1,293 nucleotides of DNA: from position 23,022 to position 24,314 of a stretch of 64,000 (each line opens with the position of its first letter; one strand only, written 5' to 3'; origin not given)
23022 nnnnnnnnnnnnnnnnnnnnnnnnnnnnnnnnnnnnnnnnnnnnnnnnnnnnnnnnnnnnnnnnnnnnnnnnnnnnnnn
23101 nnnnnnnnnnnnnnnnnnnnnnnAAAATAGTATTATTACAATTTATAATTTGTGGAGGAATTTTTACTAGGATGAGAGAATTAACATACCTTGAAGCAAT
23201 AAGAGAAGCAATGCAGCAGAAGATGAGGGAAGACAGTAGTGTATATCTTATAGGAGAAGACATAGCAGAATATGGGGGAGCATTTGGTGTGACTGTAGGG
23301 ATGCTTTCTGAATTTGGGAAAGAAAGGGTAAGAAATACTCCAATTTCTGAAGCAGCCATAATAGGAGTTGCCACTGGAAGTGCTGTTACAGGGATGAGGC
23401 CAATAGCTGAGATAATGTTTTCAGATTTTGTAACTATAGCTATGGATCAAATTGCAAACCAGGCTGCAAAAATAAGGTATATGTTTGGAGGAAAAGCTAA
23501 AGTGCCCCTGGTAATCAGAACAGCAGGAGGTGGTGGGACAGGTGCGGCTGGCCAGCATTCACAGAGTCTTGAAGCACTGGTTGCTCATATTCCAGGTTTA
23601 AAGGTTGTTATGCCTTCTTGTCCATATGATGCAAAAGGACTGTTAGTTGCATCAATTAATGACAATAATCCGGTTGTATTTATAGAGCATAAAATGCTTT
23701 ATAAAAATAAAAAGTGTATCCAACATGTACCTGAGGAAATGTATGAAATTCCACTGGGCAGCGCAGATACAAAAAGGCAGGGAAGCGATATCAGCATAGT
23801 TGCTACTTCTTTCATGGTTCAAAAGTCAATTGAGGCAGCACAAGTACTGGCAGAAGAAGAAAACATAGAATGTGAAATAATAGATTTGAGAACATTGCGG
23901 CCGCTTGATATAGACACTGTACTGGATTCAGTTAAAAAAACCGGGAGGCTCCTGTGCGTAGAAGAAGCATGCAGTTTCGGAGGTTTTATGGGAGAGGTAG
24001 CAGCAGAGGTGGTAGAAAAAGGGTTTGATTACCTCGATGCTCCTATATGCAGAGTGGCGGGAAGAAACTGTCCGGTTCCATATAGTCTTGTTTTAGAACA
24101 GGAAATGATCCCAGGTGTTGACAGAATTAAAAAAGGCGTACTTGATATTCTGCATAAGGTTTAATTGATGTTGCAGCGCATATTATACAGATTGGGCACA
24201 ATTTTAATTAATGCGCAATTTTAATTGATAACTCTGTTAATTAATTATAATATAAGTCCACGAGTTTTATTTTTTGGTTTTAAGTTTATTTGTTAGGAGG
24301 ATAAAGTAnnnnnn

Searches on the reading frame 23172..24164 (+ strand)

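Call 35: search_protein_families(library=pfam, proteins=[window:23172-24164:+], max_evalue=1e-8)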
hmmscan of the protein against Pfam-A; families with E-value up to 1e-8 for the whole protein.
window:23172-24164:+ (330 aa): 2 families
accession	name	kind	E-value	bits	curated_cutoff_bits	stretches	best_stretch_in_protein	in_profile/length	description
PF02779.29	Transket_pyr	-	3.6e-43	147.7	27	1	3-178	2-173/174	Transketolase, pyrimidine binding domain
PF02780.25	Transketolase_C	-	3.7e-36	124.2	25.9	1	196-319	1-124/124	Transketolase, C-terminal domain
